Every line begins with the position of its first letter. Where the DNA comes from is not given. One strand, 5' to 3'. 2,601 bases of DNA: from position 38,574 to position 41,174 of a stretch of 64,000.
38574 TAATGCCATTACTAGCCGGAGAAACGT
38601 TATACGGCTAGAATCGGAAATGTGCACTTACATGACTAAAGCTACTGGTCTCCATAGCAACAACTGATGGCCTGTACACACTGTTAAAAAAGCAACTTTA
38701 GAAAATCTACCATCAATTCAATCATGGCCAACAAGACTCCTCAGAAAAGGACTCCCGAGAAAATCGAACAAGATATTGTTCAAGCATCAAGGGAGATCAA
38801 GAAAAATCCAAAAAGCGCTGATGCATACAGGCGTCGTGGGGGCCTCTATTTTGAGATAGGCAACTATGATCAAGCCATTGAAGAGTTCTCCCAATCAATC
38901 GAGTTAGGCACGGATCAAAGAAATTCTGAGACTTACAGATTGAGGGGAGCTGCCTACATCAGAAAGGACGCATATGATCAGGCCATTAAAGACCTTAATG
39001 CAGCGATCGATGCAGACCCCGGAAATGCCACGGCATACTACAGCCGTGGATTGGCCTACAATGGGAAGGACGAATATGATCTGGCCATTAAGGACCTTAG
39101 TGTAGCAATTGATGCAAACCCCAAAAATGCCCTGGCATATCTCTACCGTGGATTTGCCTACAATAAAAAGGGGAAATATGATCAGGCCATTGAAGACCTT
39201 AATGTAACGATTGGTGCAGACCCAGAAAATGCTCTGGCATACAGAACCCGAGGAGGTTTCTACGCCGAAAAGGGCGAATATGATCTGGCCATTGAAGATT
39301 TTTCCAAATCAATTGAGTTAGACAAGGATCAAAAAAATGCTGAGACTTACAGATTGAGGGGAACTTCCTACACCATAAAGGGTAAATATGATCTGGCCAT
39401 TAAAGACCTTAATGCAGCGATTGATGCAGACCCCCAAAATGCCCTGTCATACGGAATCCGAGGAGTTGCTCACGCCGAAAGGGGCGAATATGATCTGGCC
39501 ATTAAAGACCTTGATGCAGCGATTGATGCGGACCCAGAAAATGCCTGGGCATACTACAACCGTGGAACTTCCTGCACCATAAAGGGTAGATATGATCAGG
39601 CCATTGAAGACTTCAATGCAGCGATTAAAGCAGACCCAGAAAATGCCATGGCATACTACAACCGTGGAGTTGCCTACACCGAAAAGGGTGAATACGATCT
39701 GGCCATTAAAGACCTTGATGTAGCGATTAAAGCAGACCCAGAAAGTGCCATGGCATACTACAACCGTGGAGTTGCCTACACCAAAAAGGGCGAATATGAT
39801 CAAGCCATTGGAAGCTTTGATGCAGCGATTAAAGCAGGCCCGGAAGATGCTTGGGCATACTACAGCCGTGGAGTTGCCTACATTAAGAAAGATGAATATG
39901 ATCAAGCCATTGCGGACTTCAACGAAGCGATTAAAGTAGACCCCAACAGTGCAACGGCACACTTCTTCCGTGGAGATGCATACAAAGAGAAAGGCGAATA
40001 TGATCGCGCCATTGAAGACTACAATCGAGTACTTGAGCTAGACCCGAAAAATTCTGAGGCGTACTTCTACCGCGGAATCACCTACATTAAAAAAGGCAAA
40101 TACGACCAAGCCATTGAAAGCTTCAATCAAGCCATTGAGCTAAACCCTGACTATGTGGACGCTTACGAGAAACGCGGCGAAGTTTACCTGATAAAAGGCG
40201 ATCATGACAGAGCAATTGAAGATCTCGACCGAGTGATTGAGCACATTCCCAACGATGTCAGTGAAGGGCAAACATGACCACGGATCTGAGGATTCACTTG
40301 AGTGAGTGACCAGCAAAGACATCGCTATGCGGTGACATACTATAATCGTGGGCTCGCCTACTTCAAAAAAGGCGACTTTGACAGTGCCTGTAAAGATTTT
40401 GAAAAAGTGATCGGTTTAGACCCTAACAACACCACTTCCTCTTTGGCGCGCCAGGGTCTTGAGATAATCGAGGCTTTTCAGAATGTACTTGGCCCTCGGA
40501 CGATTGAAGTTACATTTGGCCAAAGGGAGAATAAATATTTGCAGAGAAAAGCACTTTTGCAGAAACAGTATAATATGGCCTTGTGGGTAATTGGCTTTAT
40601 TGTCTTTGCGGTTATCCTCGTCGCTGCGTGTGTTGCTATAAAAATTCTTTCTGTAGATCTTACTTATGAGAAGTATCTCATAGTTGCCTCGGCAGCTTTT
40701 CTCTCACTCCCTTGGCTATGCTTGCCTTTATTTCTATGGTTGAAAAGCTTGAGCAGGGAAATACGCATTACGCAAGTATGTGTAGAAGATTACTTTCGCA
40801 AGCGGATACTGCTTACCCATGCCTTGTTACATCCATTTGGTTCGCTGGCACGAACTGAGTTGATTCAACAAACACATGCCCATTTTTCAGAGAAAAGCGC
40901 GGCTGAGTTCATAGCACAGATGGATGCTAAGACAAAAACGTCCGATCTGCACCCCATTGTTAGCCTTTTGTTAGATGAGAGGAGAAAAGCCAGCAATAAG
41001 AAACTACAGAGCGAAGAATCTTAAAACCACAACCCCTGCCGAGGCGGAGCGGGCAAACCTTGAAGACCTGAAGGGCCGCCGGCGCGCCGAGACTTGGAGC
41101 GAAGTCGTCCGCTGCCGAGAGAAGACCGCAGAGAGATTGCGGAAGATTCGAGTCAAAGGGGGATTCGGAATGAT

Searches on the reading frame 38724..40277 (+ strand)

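Call 28: search_protein_families(library=pfam, proteins=[window:38724-40277:+], max_evalue=0.001)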
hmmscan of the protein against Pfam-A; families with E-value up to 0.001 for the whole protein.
window:38724-40277:+ (517 aa): 40 families (the best 25 are shown)
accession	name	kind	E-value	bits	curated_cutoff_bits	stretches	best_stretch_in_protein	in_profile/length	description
PF00515.34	TPR_1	-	7.4e-111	358.4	27.8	14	445-477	2-34/34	Tetratricopeptide repeat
PF13414.12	TPR_11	-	2.8e-100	328.2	26.8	11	454-489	4-39/42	TPR repeat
PF07719.23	TPR_2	-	3.3e-94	301.8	27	10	445-477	2-34/34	Tetratricopeptide repeat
PF13431.12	TPR_17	-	1.5e-83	268.6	24.4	7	433-465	2-34/34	Tetratricopeptide repeat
PF13432.12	TPR_16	-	9.4e-80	262.9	32.7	7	288-342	11-65/65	Tetratricopeptide repeat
PF13181.12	TPR_8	-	1.8e-76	246.3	25.7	5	410-443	1-34/34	Tetratricopeptide repeat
PF13371.12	TPR_9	-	7.2e-50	167.3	35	6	420-480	5-65/73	Tetratricopeptide repeat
PF13424.12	TPR_12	-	3.2e-48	162.3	30.1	8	410-473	3-74/77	Tetratricopeptide repeat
PF13428.12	TPR_14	-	7.9e-46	150.2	23.5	1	413-451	4-42/44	Tetratricopeptide repeat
PF14559.12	TPR_19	-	2e-43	147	25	5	455-515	2-61/68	Tetratricopeptide repeat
PF13174.12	TPR_6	-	1.2e-41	139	26.3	1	445-476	1-32/33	Tetratricopeptide repeat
PF14561.12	TPR_20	-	2e-22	79.8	25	0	292-338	6-52/90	Tetratricopeptide repeat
PF12895.13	ANAPC3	-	1.5e-20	73.6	27.2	2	389-468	2-80/82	Anaphase-promoting complex, cyclosome, subunit 3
PF23914.1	TPR_CcmH_CycH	-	3.9e-20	72.7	42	1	375-475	51-152/158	Cytochrome c-type biogenesis protein H TPR domain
PF25575.1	TPR_BSK1_C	-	2.4e-18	66.6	42.2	1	27-106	37-115/118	Serine/threonine-protein kinase BSK1-like, TPR repeats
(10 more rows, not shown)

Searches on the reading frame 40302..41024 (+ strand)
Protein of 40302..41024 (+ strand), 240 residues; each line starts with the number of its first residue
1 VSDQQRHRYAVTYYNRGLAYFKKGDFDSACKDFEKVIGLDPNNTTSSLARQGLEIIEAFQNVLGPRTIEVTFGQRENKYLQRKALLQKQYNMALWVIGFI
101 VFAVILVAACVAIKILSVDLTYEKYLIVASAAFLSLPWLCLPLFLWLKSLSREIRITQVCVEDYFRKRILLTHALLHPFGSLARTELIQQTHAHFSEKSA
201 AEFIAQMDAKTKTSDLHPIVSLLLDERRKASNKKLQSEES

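Call 28: search_protein_families(library=pfam, proteins=[window:40302-41024:+], max_evalue=0.001)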
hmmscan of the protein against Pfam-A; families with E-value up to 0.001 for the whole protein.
window:40302-41024:+ (240 aa): 6 families
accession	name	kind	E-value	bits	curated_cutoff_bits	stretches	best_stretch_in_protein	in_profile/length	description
PF00515.34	TPR_1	-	4.8e-10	39.3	27.8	1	10-43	1-34/34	Tetratricopeptide repeat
PF13181.12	TPR_8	-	8.6e-09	35.3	25.7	1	12-43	3-34/34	Tetratricopeptide repeat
PF07719.23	TPR_2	-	1.3e-08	34.7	27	1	12-43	3-34/34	Tetratricopeptide repeat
PF13414.12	TPR_11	-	6.7e-06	26.1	26.8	0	17-43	1-27/42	TPR repeat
PF13174.12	TPR_6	-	0.00011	23.1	26.3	1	13-42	3-32/33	Tetratricopeptide repeat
PF13371.12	TPR_9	-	0.00067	20.1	35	0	13-51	32-70/73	Tetratricopeptide repeat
